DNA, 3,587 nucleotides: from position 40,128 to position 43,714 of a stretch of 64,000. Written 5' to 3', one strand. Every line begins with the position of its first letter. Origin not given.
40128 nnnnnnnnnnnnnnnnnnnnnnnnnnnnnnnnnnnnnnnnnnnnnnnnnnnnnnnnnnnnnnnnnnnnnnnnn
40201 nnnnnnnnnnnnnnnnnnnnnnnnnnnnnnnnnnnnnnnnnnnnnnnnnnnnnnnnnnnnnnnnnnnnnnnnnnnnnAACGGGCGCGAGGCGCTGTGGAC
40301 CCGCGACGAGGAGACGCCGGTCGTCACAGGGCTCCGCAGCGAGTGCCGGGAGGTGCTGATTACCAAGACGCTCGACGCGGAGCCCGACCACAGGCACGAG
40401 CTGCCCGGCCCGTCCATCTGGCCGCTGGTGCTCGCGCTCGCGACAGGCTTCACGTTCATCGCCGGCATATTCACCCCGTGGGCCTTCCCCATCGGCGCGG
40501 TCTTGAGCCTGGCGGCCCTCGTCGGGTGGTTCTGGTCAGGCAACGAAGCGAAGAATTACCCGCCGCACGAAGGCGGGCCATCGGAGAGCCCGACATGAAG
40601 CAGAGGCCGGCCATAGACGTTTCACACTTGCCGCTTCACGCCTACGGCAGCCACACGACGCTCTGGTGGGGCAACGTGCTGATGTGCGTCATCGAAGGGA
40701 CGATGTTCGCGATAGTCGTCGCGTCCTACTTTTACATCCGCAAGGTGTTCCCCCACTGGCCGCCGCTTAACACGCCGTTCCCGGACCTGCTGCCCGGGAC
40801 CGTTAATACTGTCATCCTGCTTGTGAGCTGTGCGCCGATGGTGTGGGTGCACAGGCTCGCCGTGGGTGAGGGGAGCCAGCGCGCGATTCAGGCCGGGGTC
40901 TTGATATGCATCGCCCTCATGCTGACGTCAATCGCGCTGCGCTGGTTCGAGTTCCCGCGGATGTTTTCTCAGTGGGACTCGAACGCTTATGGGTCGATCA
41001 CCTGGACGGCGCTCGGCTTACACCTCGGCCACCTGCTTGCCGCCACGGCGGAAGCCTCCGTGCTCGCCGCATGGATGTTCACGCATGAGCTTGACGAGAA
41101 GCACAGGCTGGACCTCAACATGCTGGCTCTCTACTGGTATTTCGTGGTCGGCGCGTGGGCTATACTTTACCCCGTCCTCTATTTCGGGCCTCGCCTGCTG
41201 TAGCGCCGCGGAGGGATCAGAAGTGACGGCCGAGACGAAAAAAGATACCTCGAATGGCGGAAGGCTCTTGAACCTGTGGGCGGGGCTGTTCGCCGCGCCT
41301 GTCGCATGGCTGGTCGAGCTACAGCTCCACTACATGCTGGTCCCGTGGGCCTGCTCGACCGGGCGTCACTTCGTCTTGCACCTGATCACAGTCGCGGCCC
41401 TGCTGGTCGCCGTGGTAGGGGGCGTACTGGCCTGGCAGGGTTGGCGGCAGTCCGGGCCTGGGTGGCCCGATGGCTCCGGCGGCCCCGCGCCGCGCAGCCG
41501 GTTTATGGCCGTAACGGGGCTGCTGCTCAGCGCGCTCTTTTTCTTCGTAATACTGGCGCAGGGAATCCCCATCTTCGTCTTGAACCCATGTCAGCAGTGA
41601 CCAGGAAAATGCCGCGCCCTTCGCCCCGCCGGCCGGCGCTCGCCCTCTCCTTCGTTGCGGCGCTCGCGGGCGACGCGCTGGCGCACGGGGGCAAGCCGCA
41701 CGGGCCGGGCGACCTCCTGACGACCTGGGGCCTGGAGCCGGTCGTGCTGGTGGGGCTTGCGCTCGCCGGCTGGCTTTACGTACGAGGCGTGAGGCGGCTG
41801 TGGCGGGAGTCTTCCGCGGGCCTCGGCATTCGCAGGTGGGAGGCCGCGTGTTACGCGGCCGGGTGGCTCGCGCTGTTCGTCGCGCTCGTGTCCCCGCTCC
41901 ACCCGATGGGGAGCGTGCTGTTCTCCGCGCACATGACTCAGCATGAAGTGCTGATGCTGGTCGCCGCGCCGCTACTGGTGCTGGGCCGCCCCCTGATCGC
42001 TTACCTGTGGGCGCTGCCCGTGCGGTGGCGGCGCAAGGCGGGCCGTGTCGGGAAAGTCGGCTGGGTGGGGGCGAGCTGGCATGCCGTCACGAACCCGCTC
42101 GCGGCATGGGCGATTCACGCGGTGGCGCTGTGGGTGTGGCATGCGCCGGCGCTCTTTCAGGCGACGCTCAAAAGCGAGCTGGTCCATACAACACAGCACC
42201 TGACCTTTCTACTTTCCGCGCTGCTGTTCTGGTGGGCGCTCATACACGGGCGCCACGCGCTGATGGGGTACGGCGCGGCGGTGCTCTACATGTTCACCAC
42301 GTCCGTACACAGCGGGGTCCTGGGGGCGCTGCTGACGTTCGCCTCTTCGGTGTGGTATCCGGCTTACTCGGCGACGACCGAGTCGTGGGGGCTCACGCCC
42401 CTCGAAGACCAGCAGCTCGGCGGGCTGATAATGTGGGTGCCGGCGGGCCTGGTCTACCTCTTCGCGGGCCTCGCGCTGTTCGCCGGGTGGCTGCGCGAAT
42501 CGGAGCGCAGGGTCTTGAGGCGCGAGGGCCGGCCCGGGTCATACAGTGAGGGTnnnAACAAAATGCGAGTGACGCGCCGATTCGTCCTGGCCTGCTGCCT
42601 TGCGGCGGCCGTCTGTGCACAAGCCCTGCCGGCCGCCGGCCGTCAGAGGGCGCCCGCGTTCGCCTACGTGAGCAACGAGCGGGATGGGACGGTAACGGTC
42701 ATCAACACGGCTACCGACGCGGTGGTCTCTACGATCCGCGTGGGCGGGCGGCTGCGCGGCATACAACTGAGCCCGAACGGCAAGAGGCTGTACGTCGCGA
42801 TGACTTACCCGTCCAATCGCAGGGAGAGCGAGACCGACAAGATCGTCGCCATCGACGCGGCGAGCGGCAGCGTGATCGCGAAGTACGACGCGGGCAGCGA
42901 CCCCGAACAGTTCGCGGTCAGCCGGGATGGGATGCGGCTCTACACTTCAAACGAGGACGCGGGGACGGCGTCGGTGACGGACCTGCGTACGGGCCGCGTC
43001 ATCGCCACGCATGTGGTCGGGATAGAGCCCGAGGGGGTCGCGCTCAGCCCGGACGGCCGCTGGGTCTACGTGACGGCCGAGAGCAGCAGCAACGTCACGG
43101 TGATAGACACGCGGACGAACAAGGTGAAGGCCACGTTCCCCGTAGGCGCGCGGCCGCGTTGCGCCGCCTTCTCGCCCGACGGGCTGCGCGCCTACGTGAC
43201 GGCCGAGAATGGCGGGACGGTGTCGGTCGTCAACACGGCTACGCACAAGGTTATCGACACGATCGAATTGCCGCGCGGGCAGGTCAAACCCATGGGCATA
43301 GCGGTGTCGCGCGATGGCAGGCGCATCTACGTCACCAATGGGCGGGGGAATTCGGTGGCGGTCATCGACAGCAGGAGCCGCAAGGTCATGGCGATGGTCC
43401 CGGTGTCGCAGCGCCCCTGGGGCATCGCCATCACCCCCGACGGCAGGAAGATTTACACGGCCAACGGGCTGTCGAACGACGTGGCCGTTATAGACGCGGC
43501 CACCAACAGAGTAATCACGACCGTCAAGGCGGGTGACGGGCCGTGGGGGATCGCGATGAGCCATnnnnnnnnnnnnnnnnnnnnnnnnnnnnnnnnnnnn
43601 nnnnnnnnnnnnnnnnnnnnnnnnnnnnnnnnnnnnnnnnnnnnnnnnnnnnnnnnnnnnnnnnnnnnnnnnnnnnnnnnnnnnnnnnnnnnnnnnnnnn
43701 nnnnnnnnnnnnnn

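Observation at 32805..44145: Contiguous C1-oxidation / respiration supercluster: FNT channel - XoxF - XoxJ - cytochrome c - caa3 oxidase (coxB, ctaD, coxC, small subunit, ctaG) - YVTN propeller - NUDIX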

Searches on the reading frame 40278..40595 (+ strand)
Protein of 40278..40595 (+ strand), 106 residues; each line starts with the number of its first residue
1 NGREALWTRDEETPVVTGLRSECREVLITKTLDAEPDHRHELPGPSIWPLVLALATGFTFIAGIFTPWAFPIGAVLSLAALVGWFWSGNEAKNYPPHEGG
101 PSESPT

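Call 33: search_protein_families(library=pfam, proteins=[window:40278-40595:+], max_evalue=10)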
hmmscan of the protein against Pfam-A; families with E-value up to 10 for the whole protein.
window:40278-40595:+ (106 aa): 3 families
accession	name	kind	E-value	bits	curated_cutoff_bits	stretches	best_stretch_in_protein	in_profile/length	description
PF12270.13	Cyt_c_ox_IV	-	3.2e-06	27.7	26.9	1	45-86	83-124/132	Cytochrome c oxidase subunit IV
PF00487.30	FA_desaturase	-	0.043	14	29.7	1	19-101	107-188/253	Fatty acid desaturase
PF13567.11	DUF4131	-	0.15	12.1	31.6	1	47-94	5-57/165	Domain of unknown function (DUF4131)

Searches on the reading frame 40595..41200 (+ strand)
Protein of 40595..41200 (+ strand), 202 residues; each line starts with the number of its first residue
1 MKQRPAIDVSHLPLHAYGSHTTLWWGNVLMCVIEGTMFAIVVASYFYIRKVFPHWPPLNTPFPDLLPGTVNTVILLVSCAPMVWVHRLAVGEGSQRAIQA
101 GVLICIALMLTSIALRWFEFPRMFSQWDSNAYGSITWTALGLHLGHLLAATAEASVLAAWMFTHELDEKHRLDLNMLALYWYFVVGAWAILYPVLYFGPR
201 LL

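Call 4: search_protein_families(library=pfam, proteins=[window:40595-41200:+], max_evalue=0.01)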
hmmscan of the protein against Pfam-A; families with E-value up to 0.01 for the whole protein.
window:40595-41200:+ (202 aa): 1 family
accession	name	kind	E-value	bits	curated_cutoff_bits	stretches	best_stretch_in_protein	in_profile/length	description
PF00510.24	COX3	-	6.2e-14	52.9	23.8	1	15-197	68-255/258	Cytochrome c oxidase subunit III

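Call 5: search_protein_families(library=ncbifam, proteins=[window:40595-41200:+], max_evalue=0.01)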
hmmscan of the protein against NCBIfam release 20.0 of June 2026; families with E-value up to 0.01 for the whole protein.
window:40595-41200:+ (202 aa): 4 families
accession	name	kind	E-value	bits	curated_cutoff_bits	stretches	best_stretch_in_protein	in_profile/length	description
TIGR02842.1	CyoC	equivalog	5.9e-10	39.7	223.75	1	34-197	12-176/180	cytochrome o ubiquinol oxidase subunit III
NF050119.1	aa3_CtaE_Actin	exception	7.7e-07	29.5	190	1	29-197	17-188/190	aa3-type cytochrome oxidase subunit III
TIGR02897.1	QoxC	equivalog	0.00064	19.9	239.9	1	32-197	19-186/190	cytochrome aa3 quinol oxidase subunit III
NF007944.0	PRK10663.1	equivalog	0.0026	17.6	340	1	33-197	35-200/204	cytochrome o ubiquinol oxidase subunit III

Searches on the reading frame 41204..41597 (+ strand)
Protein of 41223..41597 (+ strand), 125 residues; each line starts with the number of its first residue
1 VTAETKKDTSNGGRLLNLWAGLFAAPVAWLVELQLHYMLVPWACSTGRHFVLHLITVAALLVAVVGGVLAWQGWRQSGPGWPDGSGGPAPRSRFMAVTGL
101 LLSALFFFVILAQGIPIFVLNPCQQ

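Call 4: search_protein_families(library=pfam, proteins=[window:41204-41597:+], max_evalue=0.01)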
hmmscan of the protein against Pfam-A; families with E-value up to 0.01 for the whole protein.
window:41204-41597:+ (131 aa): 0 families

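Call 5: search_protein_families(library=ncbifam, proteins=[window:41204-41597:+], max_evalue=0.01)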
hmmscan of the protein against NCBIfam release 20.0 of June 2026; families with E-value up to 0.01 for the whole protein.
window:41204-41597:+ (131 aa): 0 families

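Call 32: find_homologous_proteins(query=window:41223-41597:+, max_evalue=0.001)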
Query window:41223-41597:+ (125 aa): 16 proteins with E <= 0.001 among 279 candidates.
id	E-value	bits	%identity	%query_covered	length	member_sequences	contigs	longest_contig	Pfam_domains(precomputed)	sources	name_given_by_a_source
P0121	3.1e-78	278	100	100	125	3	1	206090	-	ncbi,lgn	ncbi:MAG: hypothetical protein ACLGJB_01720 [Blastocatellia bacterium]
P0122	1.2e-51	192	84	83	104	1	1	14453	-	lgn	-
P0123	2.1e-42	163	59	99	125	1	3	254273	-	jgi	jgi:hypothetical protein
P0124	1.9e-40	156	58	98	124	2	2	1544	-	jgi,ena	jgi:hypothetical protein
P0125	4.1e-40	155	57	98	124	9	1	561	-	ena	-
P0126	9.9e-40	154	60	99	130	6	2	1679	-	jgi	-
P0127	2.3e-39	153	57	98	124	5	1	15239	-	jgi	jgi:hypothetical protein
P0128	8.5e-39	151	63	85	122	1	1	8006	-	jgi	jgi:hypothetical protein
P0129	4.2e-36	142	56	97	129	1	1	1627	-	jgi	jgi:hypothetical protein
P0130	1.6e-35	140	51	97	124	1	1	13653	-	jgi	jgi:hypothetical protein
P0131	7.2e-32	128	50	98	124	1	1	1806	-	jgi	jgi:hypothetical protein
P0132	1.4e-31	127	54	92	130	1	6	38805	-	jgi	jgi:hypothetical protein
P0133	3.2e-30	123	54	88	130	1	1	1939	-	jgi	jgi:hypothetical protein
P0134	9.6e-27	112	46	99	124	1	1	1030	-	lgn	-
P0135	5.9e-23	100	43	100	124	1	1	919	-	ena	-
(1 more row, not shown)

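Call 33: search_protein_families(library=pfam, proteins=[window:41223-41597:+], max_evalue=10)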
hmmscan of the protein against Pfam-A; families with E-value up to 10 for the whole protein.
window:41223-41597:+ (125 aa): 3 families
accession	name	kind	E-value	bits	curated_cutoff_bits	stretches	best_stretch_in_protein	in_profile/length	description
PF06687.17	SUR7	-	0.019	15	29.6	1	49-113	109-157/201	SUR7/PalI family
PF14155.11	DUF4307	-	0.56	10.5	27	1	54-77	5-28/111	Domain of unknown function (DUF4307)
PF03929.21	PepSY_TM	-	5.6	7.1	28.8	1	33-111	121-197/295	PepSY-associated TM region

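Call 40: predict_structure(alignment_id=A3)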
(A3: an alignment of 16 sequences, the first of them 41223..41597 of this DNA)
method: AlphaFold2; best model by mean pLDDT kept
length: 125 residues; sequences in the alignment: 16
mean_pLDDT: 82.2   pTM: 0.71
mean pLDDT of the five models: 82.2, 80.3, 78.9, 76.7, 75.8
residues with pLDDT >= 90: 52; 70-90: 47; 50-70: 25; < 50: 1
segments of 3 or more residues with pLDDT < 50: none
pLDDT, mean of each block of 10 residues (from residue 1): 55 80 92 92 89 92 92 77 59 86 94 84 70
secondary structure, 60 per line:
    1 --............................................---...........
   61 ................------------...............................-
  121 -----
elements in order: H3-46 H50-76 H89-119

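Call 44: fold_search(model_id=the predicted structure, library=pdb)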
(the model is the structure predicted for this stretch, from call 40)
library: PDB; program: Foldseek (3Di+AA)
matches with E <= 10: 294; with E <= 0.001: 0
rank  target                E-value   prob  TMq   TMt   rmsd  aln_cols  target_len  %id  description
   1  8f6h_B                6.1e-01  0.21  0.28  0.15   9.7       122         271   11  Cryo-EM structure of a Zinc-loaded asymmetrical TMD D70A mutant of the YiiP-Fab complex (released 2023-02-08)
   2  8xyv_B                7.9e-01  0.94  0.54  0.67   5.5       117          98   14  De novo designed protein 0705-5 (released 2024-10-02)
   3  6e9t_A                1.0e+00  0.93  0.47  0.27   5.4        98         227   16  DHF58 filament (released 2018-11-21)
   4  8xyv_A                1.1e+00  0.38  0.36  0.42   6.9       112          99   13  De novo designed protein 0705-5 (released 2024-10-02)
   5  2wwv_MODEL_1_A        1.2e+00  0.54  0.41  0.47   5.8        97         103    8  NMR structure of the IIAchitobiose-IIBchitobiose complex of the N,N'- diacetylchitoboise brance of the E. coli (released 2009-12-08)
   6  7eeb_M                1.2e+00  0.51  0.43  0.46   5.9       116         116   20  Structure of the CatSpermasome (released 2021-07-28)
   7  1wcr_A                1.3e+00  0.51  0.40  0.46   6.1       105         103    8  Trimeric Structure of the Enzyme IIA from Escherichia coli Phosphotransferase System Specific for N,N'-Diacetylchitobi (released 2005-01-19)
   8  9umg_F                1.3e+00  0.35  0.37  0.43   7.8       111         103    9  Cryo-EM structure of VTC complex(Vtc5/Vtc4/Vtc3/Vtc1) (released 2026-01-21)
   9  3k1s_E                1.4e+00  0.41  0.38  0.44   7.8       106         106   10  Crystal Structure of the PTS Cellobiose Specific Enzyme IIA from Bacillus anthracis (released 2009-10-13)
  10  4am2_A                1.6e+00  0.69  0.51  0.42  10.1       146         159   13  Bacterioferritin from Blastochloris viridis (released 2012-10-31)
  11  5zgh_L                1.6e+00  0.23  0.32  0.33   7.7       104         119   14  Cryo-EM structure of the red algal PSI-LHCR (released 2018-04-11)
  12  8e12_B                1.7e+00  0.33  0.38  0.30  12.8       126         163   14  Homotrimeric variant of tcTRP9, BGL14 (released 2023-04-12)
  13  3t6g_D                1.7e+00  0.20  0.34  0.32  19.4       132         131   12  Structure of the complex between NSP3 (SHEP1) and p130Cas (released 2011-11-23)
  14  6akg_A                1.7e+00  0.13  0.27  0.20   8.9       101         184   20  Crystal structure of mouse claudin-3 P134G mutant in complex with C-terminal fragment of Clostridium perfringens enter (released 2019-02-20)
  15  8f6k_B                1.8e+00  0.08  0.23  0.11  13.0       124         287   12  Cryo-EM structure of a Zinc-loaded H263A/D287A mutant of the YiiP-Fab complex (released 2023-02-08)
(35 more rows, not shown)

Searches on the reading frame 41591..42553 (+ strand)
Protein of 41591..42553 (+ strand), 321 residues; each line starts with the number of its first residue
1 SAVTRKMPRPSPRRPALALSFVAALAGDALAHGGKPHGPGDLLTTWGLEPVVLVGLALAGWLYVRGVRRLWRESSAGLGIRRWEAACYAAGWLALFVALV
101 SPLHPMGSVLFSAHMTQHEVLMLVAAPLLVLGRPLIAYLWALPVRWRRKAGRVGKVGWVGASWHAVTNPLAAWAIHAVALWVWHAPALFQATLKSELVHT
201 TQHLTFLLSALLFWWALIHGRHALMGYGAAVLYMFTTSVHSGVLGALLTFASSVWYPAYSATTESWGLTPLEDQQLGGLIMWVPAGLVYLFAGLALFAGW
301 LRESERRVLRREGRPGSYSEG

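Call 4: search_protein_families(library=pfam, proteins=[window:41591-42553:+], max_evalue=0.01)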
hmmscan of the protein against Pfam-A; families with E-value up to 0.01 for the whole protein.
window:41591-42553:+ (321 aa): 1 family
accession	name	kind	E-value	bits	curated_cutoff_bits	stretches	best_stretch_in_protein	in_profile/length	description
PF09678.15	Caa3_CtaG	-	2.1e-62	211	27.7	1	61-302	1-236/237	Cytochrome c oxidase caa3 assembly factor (Caa3_CtaG)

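Call 5: search_protein_families(library=ncbifam, proteins=[window:41591-42553:+], max_evalue=0.01)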
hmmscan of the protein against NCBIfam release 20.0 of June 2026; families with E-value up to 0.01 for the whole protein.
window:41591-42553:+ (321 aa): 1 family
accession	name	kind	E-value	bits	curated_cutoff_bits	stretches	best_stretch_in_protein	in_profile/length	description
TIGR02737.1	caa3_CtaG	equivalog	1.5e-20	73.9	279.35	1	50-262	13-215/281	cytochrome c oxidase assembly factor CtaG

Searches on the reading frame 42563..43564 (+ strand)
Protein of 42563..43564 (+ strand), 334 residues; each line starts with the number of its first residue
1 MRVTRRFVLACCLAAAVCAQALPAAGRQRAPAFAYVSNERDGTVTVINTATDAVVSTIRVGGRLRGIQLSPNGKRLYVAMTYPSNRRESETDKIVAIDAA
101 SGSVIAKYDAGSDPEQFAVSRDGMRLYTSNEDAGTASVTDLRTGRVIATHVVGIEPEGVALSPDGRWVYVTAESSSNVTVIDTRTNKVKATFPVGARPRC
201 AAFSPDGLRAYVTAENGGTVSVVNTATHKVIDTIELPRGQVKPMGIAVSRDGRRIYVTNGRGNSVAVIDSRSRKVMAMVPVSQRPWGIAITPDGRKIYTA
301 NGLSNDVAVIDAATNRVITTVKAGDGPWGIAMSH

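Call 4: search_protein_families(library=pfam, proteins=[window:42563-43564:+], max_evalue=0.01)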
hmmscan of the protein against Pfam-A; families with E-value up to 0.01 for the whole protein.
window:42563-43564:+ (334 aa): 30 families (the best 25 are shown)
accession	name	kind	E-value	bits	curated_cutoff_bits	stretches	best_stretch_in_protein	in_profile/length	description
PF10282.15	Lactonase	-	1e-21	78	21.7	2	188-311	183-319/344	Lactonase, 7-bladed beta-propeller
PF21783.3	YNCE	-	1e-20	74.8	27.1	2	164-236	252-324/339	YNCE-like beta-propeller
PF25174.1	Beta-prop_THOC3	-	5.5e-20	71.9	305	3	120-254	55-185/272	THOC3 beta-propeller domain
PF02239.22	Cytochrom_D1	-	1.7e-17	63.5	25.5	2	89-193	12-116/368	Cytochrome D1 heme domain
PF23414.1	Beta-prop_EML_2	-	2.5e-14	53.8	90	1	158-237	3-80/266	Echinoderm microtubule-associated protein second beta-propeller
PF16819.11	DUF5074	-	3.4e-10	40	27.2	1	39-103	163-217/353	Domain of unknown function (DUF5074)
PF24684.1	Vgb_lyase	-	3.6e-09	36.3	50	1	110-332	53-272/290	Virginiamycin B lyase family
PF08450.18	SGL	-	6.1e-09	36.3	26.3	0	71-214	95-244/246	SMP-30/Gluconolactonase/LRE-like region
PF01436.27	NHL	-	1e-08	35.2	20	0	243-265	4-25/28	NHL repeat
PF23393.2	Beta-prop_WDR90_POC16_2nd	-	1.7e-08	34.4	60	0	40-126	56-142/291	WDR90/POC16, second beta-propeller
PF07676.18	PD40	-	2.4e-08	34.2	20.9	0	159-171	14-26/38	WD40-like Beta Propeller Repeat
PF22494.2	choice_anch_I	-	2.6e-08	33.6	32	2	48-197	90-231/489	Choice-of-anchor I domain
PF24807.1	WD40_CDC20-Fz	-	3.7e-08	33.4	200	1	91-301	72-284/292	CDC20/Fizzy WD40 domain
PF24814.1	WD40_Prp19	-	1.4e-07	31.3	320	1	125-319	74-254/281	Prp19 WD40 domain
PF01731.26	Arylesterase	-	1.8e-07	31.7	21.3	0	241-267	54-80/86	Arylesterase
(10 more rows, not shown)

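Call 5: search_protein_families(library=ncbifam, proteins=[window:42563-43564:+], max_evalue=0.01)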
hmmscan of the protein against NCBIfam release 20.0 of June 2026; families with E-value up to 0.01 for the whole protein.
window:42563-43564:+ (334 aa): 21 families
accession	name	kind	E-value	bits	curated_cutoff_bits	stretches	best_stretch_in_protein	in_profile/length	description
TIGR03866.1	PQQ_ABC_repeats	subfamily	6.4e-88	294.8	287.3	1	30-333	9-309/310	PQQ-dependent catabolism-associated beta-propeller protein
TIGR02276.1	beta_rpt_yvtn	repeat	5.5e-72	237.5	27.85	6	292-333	1-42/42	beta-propeller repeat protein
NF052340.1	hydrazine_beta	equivalog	1.4e-44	152.7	560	4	242-333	34-125/372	hydrazine synthase subunit beta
NF052342.1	hydrazine_BC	exception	4.1e-36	124.4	1250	4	242-333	40-131/690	hydrazine synthase subunit beta-gamma fusion subunit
NF052460.1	L-NosZ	equivalog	6.4e-33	114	700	2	187-328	80-219/480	clade III lactonase-type nitrous-oxide reductase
NF052280.1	7_blade_YncE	equivalog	2e-30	105.8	400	3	209-333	184-307/338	7-bladed beta-propeller protein YncE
NF048007.1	MmpL3Stblzr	equivalog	3.2e-21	75.9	600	3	142-262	212-329/366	MmpL3/TtfA transport complex stabilizer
TIGR03907.1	QH_beta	equivalog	1.2e-16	60.7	223.2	2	212-300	5-98/338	quinohemoprotein amine dehydrogenase subunit beta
NF038117.1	choice_anch_I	subfamily_domain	5.2e-15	55.3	300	2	32-197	65-218/458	choice-of-anchor I family protein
NF008258.1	PRK11028.1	equivalog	8.4e-08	31.7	370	1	54-312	28-304/330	6-phosphogluconolactonase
TIGR04244.1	nitrous_NosZ_RR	equivalog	2.2e-07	29.8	625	1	263-313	292-345/627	TAT-dependent nitrous-oxide reductase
NF038015.2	AztD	exception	2.4e-07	29.8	400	0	251-290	314-353/356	zinc metallochaperone AztD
NF041516.1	PA2928_fam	subfamily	7.9e-07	28.7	70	0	136-189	316-372/376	PA2928 family protein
NF053768.1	CIS12_fam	equivalog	1.5e-06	27.2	860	1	141-296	31-181/715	CIS12 family contractile injection system protein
NF050136.1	PGL_lacton_Staph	exception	3.2e-05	23.1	500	1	191-269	184-268/341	6-phosphogluconolactonase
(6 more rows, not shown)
